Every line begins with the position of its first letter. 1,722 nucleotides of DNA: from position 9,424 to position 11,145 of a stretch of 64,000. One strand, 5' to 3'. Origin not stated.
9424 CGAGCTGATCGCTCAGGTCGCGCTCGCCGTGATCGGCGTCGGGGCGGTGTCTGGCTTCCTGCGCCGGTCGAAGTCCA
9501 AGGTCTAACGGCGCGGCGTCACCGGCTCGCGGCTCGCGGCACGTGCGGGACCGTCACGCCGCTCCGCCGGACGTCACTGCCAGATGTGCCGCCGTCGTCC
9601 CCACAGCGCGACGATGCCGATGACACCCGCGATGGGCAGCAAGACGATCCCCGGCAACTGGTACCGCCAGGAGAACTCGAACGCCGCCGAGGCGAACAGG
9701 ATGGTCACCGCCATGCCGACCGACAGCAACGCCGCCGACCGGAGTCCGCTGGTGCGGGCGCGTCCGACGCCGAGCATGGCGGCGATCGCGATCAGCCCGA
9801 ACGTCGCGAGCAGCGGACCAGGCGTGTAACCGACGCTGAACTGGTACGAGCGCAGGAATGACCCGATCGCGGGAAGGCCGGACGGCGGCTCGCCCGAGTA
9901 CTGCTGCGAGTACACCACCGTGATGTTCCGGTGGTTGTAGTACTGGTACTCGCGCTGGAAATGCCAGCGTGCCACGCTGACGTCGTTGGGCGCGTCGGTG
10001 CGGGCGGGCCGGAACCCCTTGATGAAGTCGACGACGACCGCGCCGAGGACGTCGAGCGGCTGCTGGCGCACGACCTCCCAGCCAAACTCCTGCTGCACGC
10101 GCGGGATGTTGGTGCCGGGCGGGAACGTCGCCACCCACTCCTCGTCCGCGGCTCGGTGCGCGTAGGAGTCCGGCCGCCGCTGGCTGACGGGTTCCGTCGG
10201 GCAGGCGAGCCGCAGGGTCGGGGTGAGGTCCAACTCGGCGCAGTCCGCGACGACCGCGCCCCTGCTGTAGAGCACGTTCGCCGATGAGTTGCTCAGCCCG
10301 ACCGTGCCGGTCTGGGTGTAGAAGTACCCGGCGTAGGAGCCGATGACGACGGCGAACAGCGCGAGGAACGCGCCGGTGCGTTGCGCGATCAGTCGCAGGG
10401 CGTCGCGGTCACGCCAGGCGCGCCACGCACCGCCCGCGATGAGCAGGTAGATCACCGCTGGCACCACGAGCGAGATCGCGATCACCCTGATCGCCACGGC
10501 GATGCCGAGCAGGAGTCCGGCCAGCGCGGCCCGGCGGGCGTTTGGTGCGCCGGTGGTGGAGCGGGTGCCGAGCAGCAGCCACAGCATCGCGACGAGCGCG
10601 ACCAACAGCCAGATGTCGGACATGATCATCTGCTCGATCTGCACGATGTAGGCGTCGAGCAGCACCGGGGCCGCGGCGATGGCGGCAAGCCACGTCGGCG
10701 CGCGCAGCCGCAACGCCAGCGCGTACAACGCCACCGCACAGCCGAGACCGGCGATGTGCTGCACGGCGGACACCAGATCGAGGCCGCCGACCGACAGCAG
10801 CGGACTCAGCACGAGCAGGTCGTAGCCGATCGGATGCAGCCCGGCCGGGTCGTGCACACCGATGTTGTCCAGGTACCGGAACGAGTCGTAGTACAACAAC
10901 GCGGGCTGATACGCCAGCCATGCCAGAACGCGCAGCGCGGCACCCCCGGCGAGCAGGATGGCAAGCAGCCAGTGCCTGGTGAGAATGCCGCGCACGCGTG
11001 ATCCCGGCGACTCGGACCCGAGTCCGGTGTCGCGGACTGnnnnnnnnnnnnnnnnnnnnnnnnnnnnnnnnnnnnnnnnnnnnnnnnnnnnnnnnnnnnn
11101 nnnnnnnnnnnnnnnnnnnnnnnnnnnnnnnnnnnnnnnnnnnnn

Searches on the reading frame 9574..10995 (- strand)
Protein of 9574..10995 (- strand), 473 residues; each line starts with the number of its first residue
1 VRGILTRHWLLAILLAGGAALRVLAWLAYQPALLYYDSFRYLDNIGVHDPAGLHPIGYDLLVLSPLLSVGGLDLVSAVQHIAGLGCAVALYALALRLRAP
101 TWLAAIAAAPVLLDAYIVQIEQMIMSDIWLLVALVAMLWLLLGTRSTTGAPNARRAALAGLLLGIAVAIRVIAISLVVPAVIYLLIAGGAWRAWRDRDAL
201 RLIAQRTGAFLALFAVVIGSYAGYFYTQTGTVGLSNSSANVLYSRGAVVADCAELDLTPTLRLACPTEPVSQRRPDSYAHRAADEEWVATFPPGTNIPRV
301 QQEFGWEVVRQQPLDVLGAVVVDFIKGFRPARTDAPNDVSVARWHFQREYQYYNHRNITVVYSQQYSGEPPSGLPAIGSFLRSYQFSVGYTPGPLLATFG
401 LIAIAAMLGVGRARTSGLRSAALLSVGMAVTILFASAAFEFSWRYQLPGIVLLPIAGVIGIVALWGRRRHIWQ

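Call 56: find_related_loci(query=window:9574-10995:-, collection=genome_contigs, flank=10000)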
Query window:9574-10995:- (473 aa) in genome_contigs; peptide patterns used: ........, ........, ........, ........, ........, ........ (x = any residue, [..] = any of these).
578 stretches matched a pattern; 557 encode a relative of the query (tblastn E <= 1e-3); the best 80 are kept; 80 distinct loci.
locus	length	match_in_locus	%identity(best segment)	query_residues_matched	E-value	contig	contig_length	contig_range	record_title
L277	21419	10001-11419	89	1-473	0e+0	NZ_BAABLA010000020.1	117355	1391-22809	Haloechinothrix salitolerans strain JCM 15899 sequence020, whole genome shotgun sequence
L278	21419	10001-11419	87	1-473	0e+0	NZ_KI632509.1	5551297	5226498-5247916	Haloechinothrix halophila YIM 93223 AmyhaDRAFT_Scaffold1.1, whole genome shotgun sequence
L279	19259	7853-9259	83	2-470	0e+0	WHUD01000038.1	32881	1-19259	MAG: Actinophytocola sp. isolate Dino_bin57 NODE_38_length_32881_cov_27.639219, whole genome shotgun sequence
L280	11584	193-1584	72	1-468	0e+0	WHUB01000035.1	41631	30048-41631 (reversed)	MAG: Actinophytocola sp. isolate Dino_bin55 NODE_35_length_41631_cov_248.225900, whole genome shotgun sequence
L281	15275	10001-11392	65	1-470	1e-171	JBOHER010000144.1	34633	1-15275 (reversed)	MAG: Haloechinothrix sp. isolate M3-S_metawrap_bin.24 k127_3268643, whole genome shotgun sequence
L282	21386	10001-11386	60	1-468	3e-167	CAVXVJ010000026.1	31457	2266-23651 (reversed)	MAG: uncultured Actinomycetota bacterium isolate MFD04850.bin.2.158 genome assembly, contig: contig_60875, whole genome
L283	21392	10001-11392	60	1-468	3e-165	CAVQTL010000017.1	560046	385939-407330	MAG: uncultured Actinomycetota bacterium isolate MFD06742.bin.1.131 genome assembly, contig: contig_51456, whole genome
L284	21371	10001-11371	61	4-464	4e-162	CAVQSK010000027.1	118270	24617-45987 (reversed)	MAG: uncultured Actinomycetota bacterium isolate MFD00072.bin.1.52 genome assembly, contig: contig_6818, whole genome sh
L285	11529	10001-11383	63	8-473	1e-163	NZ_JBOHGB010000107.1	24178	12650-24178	MAG: Actinophytocola sp. isolate SD8029_metabat2.bin.17 NODE_388_length_24178_cov_5.673028, whole genome shotgun sequenc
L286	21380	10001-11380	59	4-469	5e-161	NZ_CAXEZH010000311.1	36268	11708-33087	MAG: uncultured Mycolicibacterium sp. isolate ERR599030_binner123_Refined_4 ERZ840511.620723, whole genome shotgun seque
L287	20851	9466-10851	59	2-467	1e-160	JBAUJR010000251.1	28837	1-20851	MAG: Mycobacterium sp. isolate MFD12178_ilm_asm_bin13 k127_75559, whole genome shotgun sequence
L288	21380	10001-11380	59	1-467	1e-160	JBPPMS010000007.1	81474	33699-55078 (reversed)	MAG: Mycobacterium sp. isolate BIOS2019_out_044 k131_1119379, whole genome shotgun sequence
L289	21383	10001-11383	59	3-469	1e-159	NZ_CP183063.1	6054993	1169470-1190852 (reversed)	Mycolicibacterium sp. SCSIO 43805 chromosome, complete genome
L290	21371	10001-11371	61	4-464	1e-159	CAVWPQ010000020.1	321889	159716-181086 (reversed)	MAG: uncultured Actinomycetota bacterium isolate MFD05442.bin.3.542 genome assembly, contig: contig_31764, whole genome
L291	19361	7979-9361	61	1-464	4e-161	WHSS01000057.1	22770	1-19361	MAG: Actinophytocola sp. isolate Dino_bin13 k141_493273_length_22770_cov_59.3412, whole genome shotgun sequence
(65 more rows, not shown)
